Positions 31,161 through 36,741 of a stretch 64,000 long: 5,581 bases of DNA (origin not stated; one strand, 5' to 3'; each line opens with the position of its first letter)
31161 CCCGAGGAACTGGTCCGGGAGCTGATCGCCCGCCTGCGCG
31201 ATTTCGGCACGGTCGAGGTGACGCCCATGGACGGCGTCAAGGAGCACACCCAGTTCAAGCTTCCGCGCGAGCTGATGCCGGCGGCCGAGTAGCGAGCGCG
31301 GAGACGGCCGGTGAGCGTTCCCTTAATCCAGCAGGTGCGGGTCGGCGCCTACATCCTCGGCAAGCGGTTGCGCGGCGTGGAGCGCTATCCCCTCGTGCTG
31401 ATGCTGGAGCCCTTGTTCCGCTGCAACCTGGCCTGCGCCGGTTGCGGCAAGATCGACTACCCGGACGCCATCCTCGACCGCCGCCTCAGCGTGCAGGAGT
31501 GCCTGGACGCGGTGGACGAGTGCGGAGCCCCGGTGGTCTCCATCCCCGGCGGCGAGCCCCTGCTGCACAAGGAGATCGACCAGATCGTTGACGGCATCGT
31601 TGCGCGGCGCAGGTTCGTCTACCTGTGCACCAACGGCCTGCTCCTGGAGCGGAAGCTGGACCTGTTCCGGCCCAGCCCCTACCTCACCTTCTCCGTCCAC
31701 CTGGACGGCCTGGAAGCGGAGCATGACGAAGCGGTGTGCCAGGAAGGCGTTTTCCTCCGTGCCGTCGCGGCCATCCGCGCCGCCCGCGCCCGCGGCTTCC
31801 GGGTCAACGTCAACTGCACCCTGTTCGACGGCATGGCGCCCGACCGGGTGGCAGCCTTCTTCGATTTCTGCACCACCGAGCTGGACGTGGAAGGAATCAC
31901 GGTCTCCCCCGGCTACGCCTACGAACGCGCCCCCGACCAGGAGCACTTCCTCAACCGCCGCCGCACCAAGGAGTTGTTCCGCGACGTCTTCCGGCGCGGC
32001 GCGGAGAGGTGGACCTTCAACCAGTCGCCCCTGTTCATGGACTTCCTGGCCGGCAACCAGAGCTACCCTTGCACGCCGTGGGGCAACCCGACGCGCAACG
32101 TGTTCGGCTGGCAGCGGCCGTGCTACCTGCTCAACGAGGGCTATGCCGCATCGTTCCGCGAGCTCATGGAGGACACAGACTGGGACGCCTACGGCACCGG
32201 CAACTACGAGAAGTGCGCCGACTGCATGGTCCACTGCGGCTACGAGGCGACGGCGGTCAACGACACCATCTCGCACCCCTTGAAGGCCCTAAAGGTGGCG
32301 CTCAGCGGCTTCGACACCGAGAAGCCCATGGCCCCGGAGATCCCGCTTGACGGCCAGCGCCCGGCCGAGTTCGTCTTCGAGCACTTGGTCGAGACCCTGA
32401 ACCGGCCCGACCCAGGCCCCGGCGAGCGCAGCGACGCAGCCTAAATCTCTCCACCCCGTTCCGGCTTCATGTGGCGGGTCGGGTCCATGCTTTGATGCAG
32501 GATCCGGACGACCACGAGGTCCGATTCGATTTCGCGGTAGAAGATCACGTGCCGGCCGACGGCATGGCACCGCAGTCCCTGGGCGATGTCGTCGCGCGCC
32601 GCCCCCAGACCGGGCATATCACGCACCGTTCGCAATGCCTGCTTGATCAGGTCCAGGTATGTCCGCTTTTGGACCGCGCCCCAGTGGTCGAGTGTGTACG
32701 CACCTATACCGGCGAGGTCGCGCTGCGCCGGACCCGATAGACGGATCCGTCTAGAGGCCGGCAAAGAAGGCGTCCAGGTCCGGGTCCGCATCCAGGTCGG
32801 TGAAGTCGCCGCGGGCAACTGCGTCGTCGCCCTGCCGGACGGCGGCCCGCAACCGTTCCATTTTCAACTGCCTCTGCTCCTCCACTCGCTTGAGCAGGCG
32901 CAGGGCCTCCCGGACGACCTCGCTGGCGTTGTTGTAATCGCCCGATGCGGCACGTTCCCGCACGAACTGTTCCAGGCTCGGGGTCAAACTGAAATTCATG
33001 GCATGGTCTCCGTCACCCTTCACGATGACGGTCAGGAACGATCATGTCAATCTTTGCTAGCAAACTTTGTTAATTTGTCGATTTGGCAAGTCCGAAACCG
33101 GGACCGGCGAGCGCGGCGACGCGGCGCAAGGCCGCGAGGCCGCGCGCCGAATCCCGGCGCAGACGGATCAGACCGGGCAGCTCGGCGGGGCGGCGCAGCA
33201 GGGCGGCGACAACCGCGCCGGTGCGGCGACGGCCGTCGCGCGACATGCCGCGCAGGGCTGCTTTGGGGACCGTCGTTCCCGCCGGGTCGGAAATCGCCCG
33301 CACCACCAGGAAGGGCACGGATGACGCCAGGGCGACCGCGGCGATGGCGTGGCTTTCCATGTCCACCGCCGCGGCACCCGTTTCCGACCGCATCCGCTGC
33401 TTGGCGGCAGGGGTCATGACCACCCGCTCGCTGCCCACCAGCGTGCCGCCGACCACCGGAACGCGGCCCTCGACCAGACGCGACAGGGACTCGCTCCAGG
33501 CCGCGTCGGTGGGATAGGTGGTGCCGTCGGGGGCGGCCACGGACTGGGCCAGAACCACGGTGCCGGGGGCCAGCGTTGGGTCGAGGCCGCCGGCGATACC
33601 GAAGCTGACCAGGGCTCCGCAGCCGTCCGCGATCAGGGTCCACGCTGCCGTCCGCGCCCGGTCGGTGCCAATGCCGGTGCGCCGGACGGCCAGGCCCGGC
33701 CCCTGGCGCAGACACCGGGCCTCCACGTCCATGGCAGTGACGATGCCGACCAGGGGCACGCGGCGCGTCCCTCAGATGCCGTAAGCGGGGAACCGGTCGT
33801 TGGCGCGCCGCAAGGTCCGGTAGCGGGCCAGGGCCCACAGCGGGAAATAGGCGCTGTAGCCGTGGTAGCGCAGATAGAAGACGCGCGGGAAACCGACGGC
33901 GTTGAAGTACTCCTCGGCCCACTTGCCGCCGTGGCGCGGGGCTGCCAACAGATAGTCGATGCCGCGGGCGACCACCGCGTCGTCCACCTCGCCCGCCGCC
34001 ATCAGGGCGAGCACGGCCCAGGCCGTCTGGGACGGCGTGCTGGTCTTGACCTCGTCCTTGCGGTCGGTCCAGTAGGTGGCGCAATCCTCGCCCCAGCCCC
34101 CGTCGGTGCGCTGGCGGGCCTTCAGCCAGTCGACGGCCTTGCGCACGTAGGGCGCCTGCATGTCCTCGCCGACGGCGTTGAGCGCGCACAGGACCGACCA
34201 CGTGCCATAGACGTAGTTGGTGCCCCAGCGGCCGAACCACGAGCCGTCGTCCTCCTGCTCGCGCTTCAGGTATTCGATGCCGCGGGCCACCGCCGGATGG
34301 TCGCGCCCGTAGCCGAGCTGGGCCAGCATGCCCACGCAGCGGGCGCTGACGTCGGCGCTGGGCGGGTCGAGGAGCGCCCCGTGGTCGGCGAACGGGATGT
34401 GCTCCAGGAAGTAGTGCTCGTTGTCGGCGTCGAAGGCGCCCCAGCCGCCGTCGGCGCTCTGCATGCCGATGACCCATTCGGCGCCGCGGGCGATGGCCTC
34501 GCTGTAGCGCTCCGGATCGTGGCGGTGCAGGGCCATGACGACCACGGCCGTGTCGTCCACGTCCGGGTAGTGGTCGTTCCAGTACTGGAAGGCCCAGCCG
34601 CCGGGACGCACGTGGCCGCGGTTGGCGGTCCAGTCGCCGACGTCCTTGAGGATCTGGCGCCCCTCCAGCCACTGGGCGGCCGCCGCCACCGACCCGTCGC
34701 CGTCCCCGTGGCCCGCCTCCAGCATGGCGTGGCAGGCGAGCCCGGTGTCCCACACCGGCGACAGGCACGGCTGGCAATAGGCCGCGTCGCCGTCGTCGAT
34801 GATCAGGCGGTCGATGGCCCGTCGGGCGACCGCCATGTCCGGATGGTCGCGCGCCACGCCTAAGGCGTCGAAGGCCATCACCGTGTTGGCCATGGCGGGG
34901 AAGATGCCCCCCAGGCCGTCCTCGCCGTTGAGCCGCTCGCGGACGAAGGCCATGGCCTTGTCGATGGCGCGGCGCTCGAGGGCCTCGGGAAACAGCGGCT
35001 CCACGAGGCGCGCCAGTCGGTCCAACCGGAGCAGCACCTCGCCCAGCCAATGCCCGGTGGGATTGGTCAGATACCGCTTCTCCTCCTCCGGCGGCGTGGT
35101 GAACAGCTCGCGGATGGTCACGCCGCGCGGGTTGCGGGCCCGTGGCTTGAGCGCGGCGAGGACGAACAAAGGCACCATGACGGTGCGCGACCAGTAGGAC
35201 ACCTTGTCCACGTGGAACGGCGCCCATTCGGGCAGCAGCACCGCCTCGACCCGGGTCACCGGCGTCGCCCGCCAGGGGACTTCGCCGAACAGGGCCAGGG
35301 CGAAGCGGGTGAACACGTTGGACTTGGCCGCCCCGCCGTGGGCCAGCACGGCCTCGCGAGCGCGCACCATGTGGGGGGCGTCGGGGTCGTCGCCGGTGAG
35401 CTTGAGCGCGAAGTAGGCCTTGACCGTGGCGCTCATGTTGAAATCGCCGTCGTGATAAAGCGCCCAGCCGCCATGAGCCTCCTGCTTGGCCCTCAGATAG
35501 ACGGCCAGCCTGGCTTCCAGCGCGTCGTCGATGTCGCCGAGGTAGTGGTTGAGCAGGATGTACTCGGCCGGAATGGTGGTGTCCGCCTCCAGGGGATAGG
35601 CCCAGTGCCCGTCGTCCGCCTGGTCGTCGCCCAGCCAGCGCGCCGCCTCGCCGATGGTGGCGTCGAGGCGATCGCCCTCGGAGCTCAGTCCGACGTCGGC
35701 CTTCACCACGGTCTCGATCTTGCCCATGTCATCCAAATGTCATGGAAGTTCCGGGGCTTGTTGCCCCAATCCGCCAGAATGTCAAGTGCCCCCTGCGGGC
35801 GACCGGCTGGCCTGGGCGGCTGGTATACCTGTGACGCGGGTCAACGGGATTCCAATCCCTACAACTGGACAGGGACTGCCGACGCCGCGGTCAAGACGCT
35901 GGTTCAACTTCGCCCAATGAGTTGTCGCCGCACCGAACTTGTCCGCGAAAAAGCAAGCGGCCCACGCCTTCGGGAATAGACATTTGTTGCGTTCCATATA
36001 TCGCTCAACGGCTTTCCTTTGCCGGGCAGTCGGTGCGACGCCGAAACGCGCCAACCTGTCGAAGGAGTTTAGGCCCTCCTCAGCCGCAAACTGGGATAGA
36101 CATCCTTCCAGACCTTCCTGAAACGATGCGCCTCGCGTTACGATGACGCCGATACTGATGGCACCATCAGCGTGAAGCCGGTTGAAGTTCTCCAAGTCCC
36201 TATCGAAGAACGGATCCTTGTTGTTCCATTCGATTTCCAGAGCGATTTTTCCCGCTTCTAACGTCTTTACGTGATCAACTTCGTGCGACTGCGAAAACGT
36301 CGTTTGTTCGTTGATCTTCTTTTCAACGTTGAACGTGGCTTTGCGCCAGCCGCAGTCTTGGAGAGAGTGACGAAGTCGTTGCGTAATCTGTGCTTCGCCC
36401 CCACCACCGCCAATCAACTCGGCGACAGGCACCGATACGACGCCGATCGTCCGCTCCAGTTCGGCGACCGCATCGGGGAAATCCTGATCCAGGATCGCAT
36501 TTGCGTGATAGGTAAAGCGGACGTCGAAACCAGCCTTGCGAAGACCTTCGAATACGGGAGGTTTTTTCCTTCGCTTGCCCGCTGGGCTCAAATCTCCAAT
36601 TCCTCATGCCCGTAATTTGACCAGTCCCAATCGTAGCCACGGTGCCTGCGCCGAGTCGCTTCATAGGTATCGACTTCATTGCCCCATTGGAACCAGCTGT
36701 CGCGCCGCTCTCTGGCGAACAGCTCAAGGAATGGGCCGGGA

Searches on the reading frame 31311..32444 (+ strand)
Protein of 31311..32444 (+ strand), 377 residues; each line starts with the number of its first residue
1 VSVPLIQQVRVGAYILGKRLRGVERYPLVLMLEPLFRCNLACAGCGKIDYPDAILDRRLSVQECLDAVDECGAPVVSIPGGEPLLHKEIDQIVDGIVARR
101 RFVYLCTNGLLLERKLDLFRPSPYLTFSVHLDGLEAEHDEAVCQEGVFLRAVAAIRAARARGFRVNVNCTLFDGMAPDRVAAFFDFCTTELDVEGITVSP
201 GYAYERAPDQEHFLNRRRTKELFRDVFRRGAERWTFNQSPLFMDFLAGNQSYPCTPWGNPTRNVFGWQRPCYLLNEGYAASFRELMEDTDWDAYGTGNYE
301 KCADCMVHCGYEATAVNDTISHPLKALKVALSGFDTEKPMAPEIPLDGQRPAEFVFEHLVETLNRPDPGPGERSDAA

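Call 10: search_protein_families(library=ncbifam, proteins=[window:31311-32444:+], max_evalue=0.00001)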
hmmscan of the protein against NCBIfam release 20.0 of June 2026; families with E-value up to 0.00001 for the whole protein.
window:31311-32444:+ (377 aa): 29 families (the best 25 are shown)
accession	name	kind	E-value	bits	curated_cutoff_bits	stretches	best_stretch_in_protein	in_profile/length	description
TIGR03470.1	HpnH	equivalog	6.1e-167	554.5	225.05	1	1-318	1-318/318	adenosyl-hopene transferase HpnH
TIGR03961.1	rSAM_PTO1314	hypoth_equivalog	2.4e-21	76.4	306.05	1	21-313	16-306/332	PTO1314 family radical SAM protein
TIGR04051.1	rSAM_NirJ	equivalog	8.4e-18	64.5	515.45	1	35-229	9-205/354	heme d1 biosynthesis radical SAM protein NirJ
NF049973.1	radical_Rv1681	equivalog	3.8e-17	62.2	380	1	35-188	79-235/326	Rv1681 family radical SAM protein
TIGR02666.1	moaA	equivalog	2.3e-16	59.7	284.05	1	37-189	19-182/336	GTP 3',8-cyclase MoaA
TIGR02668.1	moaA_archaeal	equivalog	3.7e-14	52.4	325.25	1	37-192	19-180/303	GTP 3',8-cyclase MoaA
TIGR03962.1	mycofact_rSAM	equivalog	2.4e-13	50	265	1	26-170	10-157/339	mycofactocin radical SAM maturase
TIGR04250.1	SCM_rSAM_ScmE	equivalog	1.2e-12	47.5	400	1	37-172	12-151/358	SynChlorMet cassette radical SAM/SPASM protein ScmE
TIGR04347.1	pseudo_SAM_Halo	equivalog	9.6e-12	44.9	525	1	35-178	45-191/390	TIGR04347 family pseudo-SAM/SPASM protein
TIGR04545.1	rSAM_ahbD_hemeb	equivalog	1.1e-11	44.8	500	1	37-188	9-163/339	heme b synthase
TIGR04546.1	rSAM_ahbC_deAc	equivalog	2.7e-11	42.9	650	1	35-186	46-199/390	12,18-didecarboxysiroheme deacetylase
TIGR03913.1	rad_SAM_trio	equivalog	5.6e-11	41.5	591.75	1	27-179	18-172/477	GDL motif peptide-associated radical SAM/SPASM maturase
TIGR04133.1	rSAM_w_lipo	hypoth_equivalog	6.3e-11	41.8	425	1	29-159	25-162/350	TIGR04133 family radical SAM/SPASM protein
NF001199.0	PRK00164.2-1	equivalog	6.9e-11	41.8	231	1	37-189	21-177/308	GTP 3',8-cyclase MoaA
TIGR04053.2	TIGR04053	equivalog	1.8e-10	40.6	395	1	23-173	3-160/366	TIGR04053 family radical SAM/SPASM domain-containing protein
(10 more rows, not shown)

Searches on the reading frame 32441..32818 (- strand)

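Call 77: search_protein_families(library=pfam, proteins=[window:32441-32818:-], max_evalue=0.00001)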
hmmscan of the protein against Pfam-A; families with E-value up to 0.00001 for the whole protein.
window:32441-32818:- (125 aa): 1 family
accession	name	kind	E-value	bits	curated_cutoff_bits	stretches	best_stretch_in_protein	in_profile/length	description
PF05016.21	ParE_toxin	-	7.5e-18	65.3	23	1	25-113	1-89/89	ParE toxin of type II toxin-antitoxin system, parDE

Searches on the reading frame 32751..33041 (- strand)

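Call 10: search_protein_families(library=ncbifam, proteins=[window:32751-33041:-], max_evalue=0.00001)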
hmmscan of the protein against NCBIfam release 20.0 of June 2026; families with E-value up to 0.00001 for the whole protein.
window:32751-33041:- (96 aa): 1 family
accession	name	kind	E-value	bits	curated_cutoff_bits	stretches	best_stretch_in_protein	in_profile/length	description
TIGR02606.1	antidote_CC2985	hypoth_equivalog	8.5e-19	67.4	46.2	1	15-74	2-57/70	type II toxin-antitoxin system ParD family antitoxin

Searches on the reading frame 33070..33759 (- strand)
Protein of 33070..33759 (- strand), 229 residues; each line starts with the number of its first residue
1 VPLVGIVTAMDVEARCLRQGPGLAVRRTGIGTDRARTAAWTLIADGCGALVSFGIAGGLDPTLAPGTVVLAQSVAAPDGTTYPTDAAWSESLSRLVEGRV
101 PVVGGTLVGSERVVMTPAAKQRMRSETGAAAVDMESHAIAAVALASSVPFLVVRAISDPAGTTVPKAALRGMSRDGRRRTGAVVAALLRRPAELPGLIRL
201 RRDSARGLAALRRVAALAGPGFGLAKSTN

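Call 21: search_protein_families(library=pfam, proteins=[window:33070-33759:-], max_evalue=0.000001)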
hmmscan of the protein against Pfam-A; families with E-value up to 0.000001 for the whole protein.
window:33070-33759:- (229 aa): 1 family
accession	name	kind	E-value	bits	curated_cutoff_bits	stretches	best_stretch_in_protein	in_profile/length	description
PF01048.26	PNP_UDP_1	-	1.8e-26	93.4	25.1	1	25-188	46-232/233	Phosphorylase superfamily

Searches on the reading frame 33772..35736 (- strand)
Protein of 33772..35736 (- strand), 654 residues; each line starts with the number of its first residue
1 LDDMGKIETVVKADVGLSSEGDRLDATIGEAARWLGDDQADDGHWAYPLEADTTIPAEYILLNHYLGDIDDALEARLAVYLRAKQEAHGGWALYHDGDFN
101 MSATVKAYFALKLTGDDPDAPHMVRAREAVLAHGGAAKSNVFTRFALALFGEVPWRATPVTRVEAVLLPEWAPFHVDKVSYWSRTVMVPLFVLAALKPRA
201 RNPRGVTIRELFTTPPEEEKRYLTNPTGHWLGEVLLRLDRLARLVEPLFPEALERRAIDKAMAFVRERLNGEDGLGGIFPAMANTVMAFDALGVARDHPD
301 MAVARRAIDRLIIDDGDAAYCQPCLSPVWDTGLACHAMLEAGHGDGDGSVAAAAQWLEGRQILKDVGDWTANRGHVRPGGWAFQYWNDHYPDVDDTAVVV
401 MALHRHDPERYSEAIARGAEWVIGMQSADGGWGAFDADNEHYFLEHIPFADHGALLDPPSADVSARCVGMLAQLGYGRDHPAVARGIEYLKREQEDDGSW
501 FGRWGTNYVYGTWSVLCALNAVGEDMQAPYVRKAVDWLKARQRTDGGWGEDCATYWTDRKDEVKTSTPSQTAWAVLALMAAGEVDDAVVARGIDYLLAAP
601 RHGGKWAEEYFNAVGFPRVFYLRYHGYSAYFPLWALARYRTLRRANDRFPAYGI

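Call 10: search_protein_families(library=ncbifam, proteins=[window:33772-35736:-], max_evalue=0.00001)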
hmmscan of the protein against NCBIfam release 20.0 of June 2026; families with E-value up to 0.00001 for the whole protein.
window:33772-35736:- (654 aa): 5 families
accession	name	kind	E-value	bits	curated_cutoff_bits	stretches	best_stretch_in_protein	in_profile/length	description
TIGR01507.1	hopene_cyclase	equivalog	5.8e-232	771.6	431.1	1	27-644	20-638/640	squalene--hopene cyclase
TIGR01787.1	squalene_cyclas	subfamily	4.5e-181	603.6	322.7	1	28-640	2-621/622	squalene/oxidosqualene cyclases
TIGR03463.1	osq_cycl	subfamily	6.9e-68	229.4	851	1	37-639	6-634/634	2,3-oxidosqualene cyclase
TIGR04277.1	squa_tetra_cyc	equivalog_domain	3.8e-53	181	500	2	371-641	342-622/624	tetrahymanol synthase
NF053823.1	SCO2321_fam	equivalog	1e-15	57.5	300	0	517-551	109-141/405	SCO2321 family membrane protein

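Call 57: list_cluster_members(proteins=[P0001, window:33772-35736:-, window:21736-22362:-])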
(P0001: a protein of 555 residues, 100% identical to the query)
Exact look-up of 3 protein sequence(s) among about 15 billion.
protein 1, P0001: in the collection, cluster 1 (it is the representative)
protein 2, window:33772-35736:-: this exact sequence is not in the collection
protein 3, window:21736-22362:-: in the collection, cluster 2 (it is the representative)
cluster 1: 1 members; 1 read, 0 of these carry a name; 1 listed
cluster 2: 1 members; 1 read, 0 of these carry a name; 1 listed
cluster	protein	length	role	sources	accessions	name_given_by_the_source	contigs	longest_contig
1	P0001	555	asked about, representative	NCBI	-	-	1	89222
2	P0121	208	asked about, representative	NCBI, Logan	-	-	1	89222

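Call 63: search_dna_similar(query=window:33772-35736:-, collection=plasmids, mode=protein, max_evalue=1e-60, max_rows=60)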
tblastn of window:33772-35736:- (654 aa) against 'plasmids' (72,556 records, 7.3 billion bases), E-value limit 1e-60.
Records with a match: 50; places in all: 54; records where one place covers at least 80% of the query: 50.
Best place of each record, by identity: <60% 50.
By first word of the organism name: Mycetohabitans 9; Burkholderia 8; Azospirillum 7; Sinorhizobium 7; Cupriavidus 4; Caballeronia 3; Streptomyces 3; Bradyrhizobium 2; Roseomonas 1; Methylobacterium 1; and 5 more.
By predicted mobility (MOB-suite, as given by PLSDB): non-mobilizable 32; conjugative 10; mobilizable 8.
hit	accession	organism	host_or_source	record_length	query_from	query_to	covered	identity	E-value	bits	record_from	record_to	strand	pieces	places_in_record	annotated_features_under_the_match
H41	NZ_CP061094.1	Roseomonas marmotae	Marmota himalayana,pure culture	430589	22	654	97%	58.6%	0e+0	705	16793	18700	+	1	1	shc: squalene--hopene cyclase | hopanoid-associated phosphorylase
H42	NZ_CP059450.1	Azospirillum brasilense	Prokaryotes,soil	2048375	10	643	97%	57.5%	0e+0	715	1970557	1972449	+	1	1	none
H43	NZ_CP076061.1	Cupriavidus sp. EM10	Pure-cultured cell,sewage water sludge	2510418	18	654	97%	56.9%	0e+0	697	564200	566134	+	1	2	none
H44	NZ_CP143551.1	Burkholderia multivorans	Homo sapiens,bronchoalveolar lavage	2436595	1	654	100%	55.2%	0e+0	697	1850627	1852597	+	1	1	none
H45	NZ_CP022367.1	Azospirillum sp. TSH58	single cell,paddy soils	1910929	28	643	94%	58.5%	0e+0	719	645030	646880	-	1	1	record has no annotation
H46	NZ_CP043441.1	Cupriavidus campinensis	cell culture,soil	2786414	22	654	97%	56.9%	0e+0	681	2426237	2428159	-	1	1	none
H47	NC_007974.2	Cupriavidus metallidurans CH34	-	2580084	22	654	97%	56.8%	0e+0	702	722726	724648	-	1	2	none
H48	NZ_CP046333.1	Cupriavidus metallidurans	sedimentation pond in a zinc factory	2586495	22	654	97%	56.8%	0e+0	702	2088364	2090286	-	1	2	none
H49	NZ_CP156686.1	Burkholderia stagnalis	Bacterial cells,soils collected in ...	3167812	1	646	99%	55.6%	0e+0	699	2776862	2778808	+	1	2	none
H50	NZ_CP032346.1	Azospirillum brasilense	soil sample,Agricultural field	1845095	24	643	95%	57.6%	0e+0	711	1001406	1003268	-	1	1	record has no annotation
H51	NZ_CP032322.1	Azospirillum argentinense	soil sample,Agricultural field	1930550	28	643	94%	58.0%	0e+0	712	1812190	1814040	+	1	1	record has no annotation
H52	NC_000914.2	Sinorhizobium fredii NGR234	-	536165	24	646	95%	57.4%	0e+0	711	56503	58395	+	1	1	shc: squalene--hopene cyclase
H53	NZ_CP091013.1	Burkholderia cenocepacia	-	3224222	1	646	99%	55.3%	0e+0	700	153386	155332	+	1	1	none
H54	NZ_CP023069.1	Sinorhizobium sojae CCBAU 05684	G.max,nodule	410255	24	646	95%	57.2%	0e+0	712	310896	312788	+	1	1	shc: squalene--hopene cyclase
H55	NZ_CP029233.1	Sinorhizobium fredii CCBAU 45436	Glycine max,cell culture,plant root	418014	24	646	95%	57.2%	0e+0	712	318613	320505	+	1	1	shc: squalene--hopene cyclase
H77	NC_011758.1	Methylorubrum extorquens CM4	-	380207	28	654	96%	54.8%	0e+0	691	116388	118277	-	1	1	shc: squalene--hopene cyclase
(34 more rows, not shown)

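Call 64: get_annotated_region(hit=H42, flank=20000)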
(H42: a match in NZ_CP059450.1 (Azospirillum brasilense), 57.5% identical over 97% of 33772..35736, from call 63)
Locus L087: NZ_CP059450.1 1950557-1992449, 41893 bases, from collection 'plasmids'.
description: Azospirillum brasilense strain 2020WEIHUA_K plasmid unnamed1, complete sequence
organism: Azospirillum brasilense (NCBI taxid 192)
taxonomy: Bacteria; Pseudomonadota; Alphaproteobacteria; Rhodospirillales; Azospirillaceae; Azospirillum; Azospirillum brasilense
host: -; source: Prokaryotes,soil; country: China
typing (MOB-suite, as given by PLSDB): mobilizable; replicon rep_cluster_622; relaxase MOBP
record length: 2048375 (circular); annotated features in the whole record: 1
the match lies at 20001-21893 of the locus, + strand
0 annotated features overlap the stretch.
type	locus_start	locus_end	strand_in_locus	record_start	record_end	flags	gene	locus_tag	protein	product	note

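Call 65: get_annotated_region(hit=H47, flank=20000)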
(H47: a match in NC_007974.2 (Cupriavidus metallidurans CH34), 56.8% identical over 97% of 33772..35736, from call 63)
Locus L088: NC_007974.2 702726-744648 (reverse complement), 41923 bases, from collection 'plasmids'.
description: Cupriavidus metallidurans CH34 megaplasmid, complete sequence
organism: Cupriavidus metallidurans CH34 (NCBI taxid 266264)
taxonomy: Bacteria; Pseudomonadota; Betaproteobacteria; Burkholderiales; Burkholderiaceae; Cupriavidus; Cupriavidus metallidurans; Cupriavidus metallidurans CH34
host: -; source: -; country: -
typing (MOB-suite, as given by PLSDB): mobilizable; replicon rep_cluster_104,rep_cluster_1581,rep_cluster_80; relaxase MOBP,MOBP
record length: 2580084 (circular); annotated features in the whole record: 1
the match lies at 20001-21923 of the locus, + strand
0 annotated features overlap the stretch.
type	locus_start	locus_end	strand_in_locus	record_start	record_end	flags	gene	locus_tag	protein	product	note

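Call 66: get_annotated_region(hit=H77, flank=20000)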
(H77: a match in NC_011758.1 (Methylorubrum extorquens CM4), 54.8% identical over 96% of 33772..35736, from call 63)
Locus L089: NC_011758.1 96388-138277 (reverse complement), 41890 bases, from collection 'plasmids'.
description: Methylorubrum extorquens CM4 plasmid pCMU01, complete sequence
organism: Methylorubrum extorquens CM4 (NCBI taxid 440085)
taxonomy: Bacteria; Pseudomonadota; Alphaproteobacteria; Hyphomicrobiales; Methylobacteriaceae; Methylorubrum; Methylorubrum extorquens; Methylorubrum extorquens CM4
host: -; source: -; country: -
typing (MOB-suite, as given by PLSDB): conjugative; replicon rep_cluster_4; relaxase MOBQ; mating-pair formation MPF_I
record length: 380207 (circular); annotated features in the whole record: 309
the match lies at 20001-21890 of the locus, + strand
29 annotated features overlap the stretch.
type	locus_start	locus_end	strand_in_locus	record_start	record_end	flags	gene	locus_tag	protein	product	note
CDS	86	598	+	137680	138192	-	-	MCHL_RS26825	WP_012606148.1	DUF2478 domain-containing protein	-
CDS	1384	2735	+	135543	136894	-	-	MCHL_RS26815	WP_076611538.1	IS3-like element ISMch3 family transposase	GO:0006313 - DNA transposition [Evidence IEA]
CDS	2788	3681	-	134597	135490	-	-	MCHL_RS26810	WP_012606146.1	cytochrome c peroxidase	-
CDS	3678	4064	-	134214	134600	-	-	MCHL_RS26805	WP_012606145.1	hypothetical protein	-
CDS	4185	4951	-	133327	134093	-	-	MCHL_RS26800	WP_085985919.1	IS5 family transposase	-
CDS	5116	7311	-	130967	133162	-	-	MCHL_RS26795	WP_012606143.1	TonB-dependent receptor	GO:0015891 - siderophore transport [Evidence IEA]; GO:0055085 - transmembrane transport [Evidence IEA]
CDS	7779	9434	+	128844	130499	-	-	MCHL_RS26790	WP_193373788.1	OFA family MFS transporter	GO:0055085 - transmembrane transport [Evidence IEA]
CDS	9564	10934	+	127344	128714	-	-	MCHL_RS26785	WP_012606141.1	sigma-54 dependent transcriptional regulator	GO:0006355 - regulation of DNA-templated transcription [Evidence IEA]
CDS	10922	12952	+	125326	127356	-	-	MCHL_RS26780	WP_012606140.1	cache domain-containing protein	-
CDS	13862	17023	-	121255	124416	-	-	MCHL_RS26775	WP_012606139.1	efflux RND transporter permease subunit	GO:0042908 - xenobiotic transport [Evidence IEA]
CDS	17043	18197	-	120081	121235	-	-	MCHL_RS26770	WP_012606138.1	efflux RND transporter periplasmic adaptor subunit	GO:0006810 - transport [Evidence IEA]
CDS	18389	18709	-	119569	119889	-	-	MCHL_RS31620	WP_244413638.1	helix-turn-helix domain-containing protein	-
CDS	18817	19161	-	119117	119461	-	-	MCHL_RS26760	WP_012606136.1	multidrug efflux SMR transporter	-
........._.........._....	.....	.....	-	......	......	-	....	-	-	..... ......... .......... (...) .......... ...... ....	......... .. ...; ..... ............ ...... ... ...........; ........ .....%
CDS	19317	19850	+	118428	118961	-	-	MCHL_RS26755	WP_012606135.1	TetR/AcrR family transcriptional regulator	-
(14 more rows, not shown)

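Call 67: get_annotated_region(hit=H53, flank=20000)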
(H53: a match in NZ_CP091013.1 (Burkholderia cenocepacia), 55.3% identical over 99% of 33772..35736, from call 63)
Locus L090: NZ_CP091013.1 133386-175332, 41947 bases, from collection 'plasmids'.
description: Burkholderia cenocepacia strain CMCC(B)23006 plasmid unnamed1, complete sequence
organism: Burkholderia cenocepacia (NCBI taxid 95486)
taxonomy: Bacteria; Pseudomonadota; Betaproteobacteria; Burkholderiales; Burkholderiaceae; Burkholderia; Burkholderia cenocepacia
host: -; source: -; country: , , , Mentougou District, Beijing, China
typing (MOB-suite, as given by PLSDB): non-mobilizable
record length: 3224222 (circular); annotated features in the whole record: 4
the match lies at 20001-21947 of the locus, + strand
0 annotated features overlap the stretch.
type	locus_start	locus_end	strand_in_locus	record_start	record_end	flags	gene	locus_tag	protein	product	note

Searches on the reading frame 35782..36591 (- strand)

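Call 10: search_protein_families(library=ncbifam, proteins=[window:35782-36591:-], max_evalue=0.00001)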
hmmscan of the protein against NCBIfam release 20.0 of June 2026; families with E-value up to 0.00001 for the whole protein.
window:35782-36591:- (269 aa): 0 families

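Call 21: search_protein_families(library=pfam, proteins=[window:35782-36591:-], max_evalue=0.000001)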
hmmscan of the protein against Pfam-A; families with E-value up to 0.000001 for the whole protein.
window:35782-36591:- (269 aa): 1 family
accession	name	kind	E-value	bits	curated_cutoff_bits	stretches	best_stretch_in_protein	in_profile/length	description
PF09195.17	Endonuc-BglII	-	2.4e-23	83.1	26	1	29-248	1-162/163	Restriction endonuclease BglII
